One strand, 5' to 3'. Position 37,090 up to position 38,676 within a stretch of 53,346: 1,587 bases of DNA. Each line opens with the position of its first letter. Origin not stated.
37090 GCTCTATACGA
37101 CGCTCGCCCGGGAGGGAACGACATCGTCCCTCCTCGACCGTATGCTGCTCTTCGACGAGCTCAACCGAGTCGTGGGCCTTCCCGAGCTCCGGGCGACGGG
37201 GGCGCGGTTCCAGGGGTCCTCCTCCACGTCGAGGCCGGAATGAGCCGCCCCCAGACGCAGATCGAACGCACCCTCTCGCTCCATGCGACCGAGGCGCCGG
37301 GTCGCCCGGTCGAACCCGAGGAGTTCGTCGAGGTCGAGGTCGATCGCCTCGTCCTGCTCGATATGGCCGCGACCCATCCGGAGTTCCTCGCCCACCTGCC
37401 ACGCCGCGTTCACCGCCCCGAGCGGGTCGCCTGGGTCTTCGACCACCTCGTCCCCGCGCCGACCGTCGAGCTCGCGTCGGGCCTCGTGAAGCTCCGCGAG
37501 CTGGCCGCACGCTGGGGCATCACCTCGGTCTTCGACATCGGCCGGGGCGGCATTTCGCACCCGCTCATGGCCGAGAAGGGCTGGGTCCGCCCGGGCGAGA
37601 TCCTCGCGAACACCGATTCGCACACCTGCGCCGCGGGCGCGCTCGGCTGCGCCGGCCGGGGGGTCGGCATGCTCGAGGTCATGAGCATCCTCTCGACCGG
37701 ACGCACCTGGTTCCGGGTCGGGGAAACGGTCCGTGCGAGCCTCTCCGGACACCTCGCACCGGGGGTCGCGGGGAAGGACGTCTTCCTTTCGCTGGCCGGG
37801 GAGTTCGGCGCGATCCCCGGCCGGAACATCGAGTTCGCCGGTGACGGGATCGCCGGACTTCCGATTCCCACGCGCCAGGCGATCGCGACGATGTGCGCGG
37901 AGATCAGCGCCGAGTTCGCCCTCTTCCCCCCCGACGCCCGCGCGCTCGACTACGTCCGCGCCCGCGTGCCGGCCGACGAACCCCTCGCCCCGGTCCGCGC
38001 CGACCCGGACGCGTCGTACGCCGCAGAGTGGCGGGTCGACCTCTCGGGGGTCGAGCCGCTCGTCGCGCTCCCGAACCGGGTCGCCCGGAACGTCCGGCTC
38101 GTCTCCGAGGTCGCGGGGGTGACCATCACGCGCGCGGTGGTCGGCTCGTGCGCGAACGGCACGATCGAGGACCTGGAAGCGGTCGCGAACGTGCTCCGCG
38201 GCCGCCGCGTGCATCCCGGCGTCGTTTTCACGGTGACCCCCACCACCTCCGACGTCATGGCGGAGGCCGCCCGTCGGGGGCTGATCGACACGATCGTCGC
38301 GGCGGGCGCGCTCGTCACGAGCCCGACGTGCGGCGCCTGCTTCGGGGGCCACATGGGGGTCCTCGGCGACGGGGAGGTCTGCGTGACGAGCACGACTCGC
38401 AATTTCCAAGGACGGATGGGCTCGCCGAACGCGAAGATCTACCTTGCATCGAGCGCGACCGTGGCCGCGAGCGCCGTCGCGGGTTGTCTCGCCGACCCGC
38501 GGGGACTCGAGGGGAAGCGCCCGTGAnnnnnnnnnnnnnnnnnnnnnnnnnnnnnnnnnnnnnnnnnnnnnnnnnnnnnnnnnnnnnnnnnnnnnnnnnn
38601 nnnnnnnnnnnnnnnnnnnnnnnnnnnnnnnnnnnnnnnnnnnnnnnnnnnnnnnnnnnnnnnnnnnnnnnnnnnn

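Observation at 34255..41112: Tightly chained seven-gene operon: CoA-transferase, amidohydrolase_2, ICL-family lyase, LeuC-like, LeuD-like, isochorismatase-like, hydantoinase-like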

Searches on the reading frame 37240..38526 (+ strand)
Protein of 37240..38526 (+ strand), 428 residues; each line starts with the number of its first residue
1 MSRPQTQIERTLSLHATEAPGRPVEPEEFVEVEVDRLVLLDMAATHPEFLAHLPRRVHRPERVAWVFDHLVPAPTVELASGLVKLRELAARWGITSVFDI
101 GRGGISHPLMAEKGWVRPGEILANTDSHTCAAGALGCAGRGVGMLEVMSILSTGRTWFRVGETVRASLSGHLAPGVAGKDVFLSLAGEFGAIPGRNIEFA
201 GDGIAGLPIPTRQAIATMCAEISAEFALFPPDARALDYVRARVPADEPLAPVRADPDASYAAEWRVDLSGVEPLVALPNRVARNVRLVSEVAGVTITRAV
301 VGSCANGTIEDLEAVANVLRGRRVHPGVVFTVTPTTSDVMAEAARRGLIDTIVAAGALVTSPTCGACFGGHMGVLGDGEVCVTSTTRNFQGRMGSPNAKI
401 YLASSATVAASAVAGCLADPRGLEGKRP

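Call 6: search_protein_families(library=pfam, proteins=[window:37240-38526:+], max_evalue=0.001)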
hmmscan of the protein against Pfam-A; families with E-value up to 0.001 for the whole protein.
window:37240-38526:+ (428 aa): 2 families
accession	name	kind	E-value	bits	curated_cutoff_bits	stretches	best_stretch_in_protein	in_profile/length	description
PF00330.25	Aconitase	-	3.8e-78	264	28.7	2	51-291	38-307/463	Aconitase family (aconitate hydratase)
PF04412.18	AcnX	-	9.4e-05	21.7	31.5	1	299-365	293-358/400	Aconitase X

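Call 7: search_protein_families(library=ncbifam, proteins=[window:37240-38526:+], max_evalue=0.001)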
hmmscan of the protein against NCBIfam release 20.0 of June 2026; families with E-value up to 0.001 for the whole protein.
window:37240-38526:+ (428 aa): 19 families
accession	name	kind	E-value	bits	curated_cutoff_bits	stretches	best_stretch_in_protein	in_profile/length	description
NF001614.1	PRK00402.1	subfamily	4.6e-124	414.3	385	1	21-421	14-415/415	aconitase/3-isopropylmalate dehydratase large subunit family protein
TIGR02086.1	IPMI_arch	subfamily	6.5e-116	387.4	410.15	1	18-421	10-410/411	3-isopropylmalate dehydratase/homoaconitate hydratase family large subunit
TIGR01343.1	hacA_fam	subfamily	1.2e-115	386.4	385.7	1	19-421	10-412/412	homoaconitate hydratase family protein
TIGR02083.1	LEU2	equivalog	7.6e-100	334.8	610.65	1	16-422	9-418/419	3-isopropylmalate dehydratase large subunit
NF040615.1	HacA_Meth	equivalog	1e-88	297.8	550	1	20-418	12-416/419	homoaconitase large subunit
NF005558.0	PRK07229.1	equivalog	1e-79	268.9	612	1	4-424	2-416/647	aconitate hydratase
NF009116.0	PRK12466.1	subfamily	1.9e-72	244.4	531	2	32-276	27-292/472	3-isopropylmalate dehydratase large subunit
TIGR01342.1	acon_putative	hypoth_equivalog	7.6e-65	219.3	719.15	1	85-424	78-413/655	putative aconitate hydratase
TIGR00139.1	h_aconitase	equivalog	1.2e-58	199.1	529.9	2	250-421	275-455/709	homoaconitase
NF004016.0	PRK05478.1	subfamily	2.3e-56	191.3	510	2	290-423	334-466/468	3-isopropylmalate dehydratase large subunit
TIGR00170.1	leuC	equivalog_domain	5.7e-45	153.8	560.25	2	55-245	49-249/466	3-isopropylmalate dehydratase large subunit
TIGR01340.1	aconitase_mito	equivalog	6.9e-32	110.6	825.35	1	89-417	121-472/745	aconitate hydratase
NF008503.0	PRK11413.1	equivalog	4.1e-30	104.4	641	2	294-417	350-473/753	hydratase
NF006690.0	PRK09238.1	equivalog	2.2e-27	95.4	782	1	252-417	649-811/852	bifunctional aconitate hydratase 2/2-methylisocitrate dehydratase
NF009520.0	PRK12881.1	subfamily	1.6e-24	85.7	905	1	114-281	200-379/893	aconitate hydratase AcnA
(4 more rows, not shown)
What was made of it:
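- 37240..38526 (+): Aconitase-family hydratase large subunit (archaeal LeuC/HacA type), 428 aa, with cluster cysteines C304, C364 and C367. The LeuC equivalogs are far below cutoff (call 7).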

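Call 10: find_encoding_contigs(protein=window:37240-38526:+, flank=10000, max_places=6)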
Protein window:37240-38526:+ (428 aa): 7 contigs read that carry it; 4 places shown.
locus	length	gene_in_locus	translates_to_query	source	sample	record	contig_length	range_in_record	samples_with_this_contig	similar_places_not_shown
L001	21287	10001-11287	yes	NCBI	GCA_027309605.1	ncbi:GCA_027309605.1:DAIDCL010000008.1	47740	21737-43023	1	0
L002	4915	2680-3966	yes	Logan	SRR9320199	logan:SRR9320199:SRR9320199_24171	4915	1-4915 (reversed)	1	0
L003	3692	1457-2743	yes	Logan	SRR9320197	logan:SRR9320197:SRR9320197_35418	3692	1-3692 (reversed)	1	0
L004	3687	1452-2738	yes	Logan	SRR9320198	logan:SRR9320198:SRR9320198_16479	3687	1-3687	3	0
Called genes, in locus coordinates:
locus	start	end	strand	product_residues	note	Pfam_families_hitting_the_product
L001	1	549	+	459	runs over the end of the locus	PF01979:Amidohydro_1, PF07969:Amidohydro_3 (weak)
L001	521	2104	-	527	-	PF03972:MmgE_PrpD_N, PF19305:MmgE_PrpD_C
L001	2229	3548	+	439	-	PF13458:Peripla_BP_6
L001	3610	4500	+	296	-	PF02653:BPD_transp_2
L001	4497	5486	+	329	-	PF02653:BPD_transp_2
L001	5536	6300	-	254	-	PF13476:AAA_23 (weak), PF00005:ABC_tran, PF02463:SMC_N (faint), PF13401:AAA_22 (faint), PF13304:AAA_21 (weak)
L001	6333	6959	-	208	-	PF00857:Isochorismatase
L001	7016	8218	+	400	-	PF02515:CoA_transf_3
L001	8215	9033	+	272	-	PF04909:Amidohydro_2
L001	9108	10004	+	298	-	PF13714:PEP_mutase, PF00463:ICL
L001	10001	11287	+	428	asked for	PF00330:Aconitase, PF28406:AcnX_3rd (weak)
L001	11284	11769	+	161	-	PF00694:Aconitase_C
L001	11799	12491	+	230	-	PF00857:Isochorismatase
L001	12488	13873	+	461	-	PF07969:Amidohydro_3 (faint), PF01979:Amidohydro_1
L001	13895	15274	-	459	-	PF01979:Amidohydro_1, PF07969:Amidohydro_3 (faint)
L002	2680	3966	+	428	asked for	PF00330:Aconitase, PF28406:AcnX_3rd (weak)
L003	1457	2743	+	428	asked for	PF00330:Aconitase, PF28406:AcnX_3rd (weak)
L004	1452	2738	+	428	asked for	PF00330:Aconitase, PF28406:AcnX_3rd (weak)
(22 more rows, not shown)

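Call 19: search_solved_structures(query=window:37240-38526:+, max_evalue=1e-20)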
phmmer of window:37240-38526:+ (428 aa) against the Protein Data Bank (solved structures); distinct sequences matched with E-value up to 1e-20: 10.
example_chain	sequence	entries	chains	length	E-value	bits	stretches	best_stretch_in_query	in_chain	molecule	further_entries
4nqy_A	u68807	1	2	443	1.3e-81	278.1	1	22-423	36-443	Isopropylmalate/citramalate isomerase large subunit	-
4kp1_A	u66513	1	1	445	1.4e-81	278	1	22-423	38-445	Isopropylmalate/citramalate isomerase large subunit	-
4kp2_A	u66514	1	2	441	2.2e-70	241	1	22-418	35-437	Homoaconitase large subunit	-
1c96_A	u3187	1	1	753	6.1e-26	94.7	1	90-418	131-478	MITOCHONDRIAL ACONITASE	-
1b0m_A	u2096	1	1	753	6.1e-26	94.7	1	90-418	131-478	PROTEIN (ACONITASE)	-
1b0k_A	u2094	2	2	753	6.1e-26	94.7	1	90-418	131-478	PROTEIN (ACONITASE) | MITOCHONDRIAL ACONITASE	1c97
1b0j_A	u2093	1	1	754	6.1e-26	94.7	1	90-418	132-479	ACONITATE HYDRATASE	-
5acn_A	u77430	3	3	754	6.1e-26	94.7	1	90-418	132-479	ACONITASE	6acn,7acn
1aco_A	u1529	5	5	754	5.9e-25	91.4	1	90-418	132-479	ACONITASE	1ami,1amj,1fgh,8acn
1nis_A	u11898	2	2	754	5.9e-25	91.4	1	90-418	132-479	ACONITASE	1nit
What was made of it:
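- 37240..38526 (+): Best PDB hit is M. jannaschii 4kp1/4nqy, 278 bits (call 19).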

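Call 22: find_related_loci(query=window:37240-38526:+, collection=genome_contigs, flank=10000)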
Query window:37240-38526:+ (428 aa) in genome_contigs; peptide patterns used: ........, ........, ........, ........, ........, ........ (x = any residue, [..] = any of these).
599 stretches matched a pattern (row limit reached: there are more); 470 encode a relative of the query (tblastn E <= 1e-3); the best 80 are kept; 80 distinct loci.
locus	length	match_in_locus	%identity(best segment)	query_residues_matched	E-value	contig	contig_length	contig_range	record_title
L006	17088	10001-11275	86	1-425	0e+0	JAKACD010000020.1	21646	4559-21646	MAG: Thermoplasmata archaeon isolate WH2.bin83 NODE_4080_length_21646_cov_4.839677, whole genome shotgun sequence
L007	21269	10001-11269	87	1-423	0e+0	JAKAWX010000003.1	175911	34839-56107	MAG: Thermoplasmata archaeon isolate YP4.bin89 NODE_77_length_175911_cov_3.825183, whole genome shotgun sequence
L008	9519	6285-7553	85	1-423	0e+0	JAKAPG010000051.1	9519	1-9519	MAG: Thermoplasmata archaeon isolate YF1.bin60 NODE_9165_length_9519_cov_1.812606, whole genome shotgun sequence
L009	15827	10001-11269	83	1-423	0e+0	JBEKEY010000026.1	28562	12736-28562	MAG: Thermoplasmata archaeon isolate SPRUCE 217 SPRUCE_217_26, whole genome shotgun sequence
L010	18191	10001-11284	84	1-428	0e+0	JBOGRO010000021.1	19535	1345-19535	MAG: Thermoplasmata archaeon isolate TC-S_metawrap_bin.78 k127_1327570, whole genome shotgun sequence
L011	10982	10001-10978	85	1-326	3e-177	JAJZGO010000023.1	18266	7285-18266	MAG: Thermoplasmata archaeon isolate LL4.bin73 NODE_2931_length_18266_cov_2.679420, whole genome shotgun sequence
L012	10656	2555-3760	51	22-425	2e-132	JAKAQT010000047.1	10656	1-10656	MAG: Thermoplasmata archaeon isolate YF2.bin89 NODE_6642_length_10656_cov_2.620857, whole genome shotgun sequence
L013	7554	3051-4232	57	24-421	4e-131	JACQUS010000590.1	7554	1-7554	MAG: Chloroflexi bacterium isolate NC_groundwater_1443_Ag_S-0.65um_71_33 S_p65_S5_coassembly_k141_5557504, whole genome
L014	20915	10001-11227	50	6-421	5e-124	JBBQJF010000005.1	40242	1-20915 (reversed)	MAG: Dehalococcoidia bacterium isolate Co_metawrap_750 Cmw_750_k141_3316336_length_40242_cov_12.0000, whole genome shotg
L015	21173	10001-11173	52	24-417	6e-124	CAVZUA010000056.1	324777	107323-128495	MAG: uncultured Alphaproteobacteria bacterium isolate MFD04967.bin.1.114 genome assembly, contig: contig_9534, whole gen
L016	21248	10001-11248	46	1-425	3e-122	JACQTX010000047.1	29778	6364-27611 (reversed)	MAG: Chloroflexi bacterium isolate NC_groundwater_1422_Ag_S-0.65um_57_27 S_p65_S5_coassembly_k141_946157, whole genome s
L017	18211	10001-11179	51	24-419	3e-122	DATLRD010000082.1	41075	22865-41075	MAG TPA_asm: Stellaceae bacterium isolate SMAG_U13895 k141_952938, whole genome shotgun sequence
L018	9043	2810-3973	52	28-418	1e-121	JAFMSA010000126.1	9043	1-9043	MAG: Alphaproteobacteria bacterium isolate Bacteria.bin_46 NODE_2960_length_9043_cov_3.630128, whole genome shotgun sequ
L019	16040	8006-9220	50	19-425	5e-123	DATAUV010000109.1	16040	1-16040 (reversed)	MAG TPA_asm: Stellaceae bacterium isolate SMAG_U5581 k141_3286407, whole genome shotgun sequence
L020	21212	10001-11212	50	24-428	4e-121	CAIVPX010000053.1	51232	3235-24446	uncultured bacterium isolate ErkenSummer_bin-2939 genome assembly, contig: bin-2939:053/190, whole genome shotgun sequen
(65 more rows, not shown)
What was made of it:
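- On Housekeeping isopropylmalate isomerase LeuCD: The pattern-based scan misses many relatives (call 22).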

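Call 27: find_homologous_proteins(query=window:37240-38526:+, max_evalue=1e-30)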
Query window:37240-38526:+ (428 aa): 6808 proteins with E <= 1e-30 among 8000 candidates; the best 120 are listed.
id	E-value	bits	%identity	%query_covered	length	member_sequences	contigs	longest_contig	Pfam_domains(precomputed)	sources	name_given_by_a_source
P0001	1.2e-278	942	100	100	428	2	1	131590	PF28406.1,PF00330.26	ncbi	-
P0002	5.7e-237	805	85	100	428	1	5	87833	PF28406.1,PF00330.26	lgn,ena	-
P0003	2.0e-236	803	87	99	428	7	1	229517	PF28406.1,PF00330.26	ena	-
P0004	3.0e-235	799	84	100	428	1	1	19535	PF00330.26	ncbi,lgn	ncbi:MAG: 3-isopropylmalate dehydratase large subunit [Thermoplasmata archaeon]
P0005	4.6e-235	798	85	99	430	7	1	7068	PF28406.1,PF00330.26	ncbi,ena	-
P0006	9.7e-233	791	83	100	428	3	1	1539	PF28406.1,PF00330.26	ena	-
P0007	5.8e-218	742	77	100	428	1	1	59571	PF00330.26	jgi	jgi:3-isopropylmalate/(R)-2-methylmalate dehydratase large subunit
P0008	1.3e-206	705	74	99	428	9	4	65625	PF28406.1,PF00330.26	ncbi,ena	-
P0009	2.3e-206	704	74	100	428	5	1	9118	PF00330.26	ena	-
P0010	7.9e-204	696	74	99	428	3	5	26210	PF00330.26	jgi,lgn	jgi:3-isopropylmalate/(R)-2-methylmalate dehydratase large subunit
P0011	2.1e-199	681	71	99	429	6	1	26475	PF00330.26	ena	-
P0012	3.2e-145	503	56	98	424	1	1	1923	PF28406.1,PF00330.26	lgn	-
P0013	2.8e-143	496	53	98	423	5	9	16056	PF28406.1,PF00330.26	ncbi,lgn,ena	-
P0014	2.9e-142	493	56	97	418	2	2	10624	PF28406.1,PF00330.26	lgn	-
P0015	2.9e-142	493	54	98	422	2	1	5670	PF00330.26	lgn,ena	-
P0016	3.0e-142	493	56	97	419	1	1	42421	PF28406.1,PF00330.26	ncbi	-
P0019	2.1e-141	490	54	98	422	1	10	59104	PF28406.1,PF00330.26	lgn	-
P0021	7.5e-141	488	54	98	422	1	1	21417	PF00330.26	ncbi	-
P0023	2.6e-138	480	52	98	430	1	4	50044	PF28406.1,PF00330.26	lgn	-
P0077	1.2e-123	431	51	97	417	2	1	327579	PF28406.1,PF00330.26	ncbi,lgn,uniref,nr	ncbi:3-isopropylmalate dehydratase large subunit [Thermogymnomonas acidicola]|uniref:3-isopropylmala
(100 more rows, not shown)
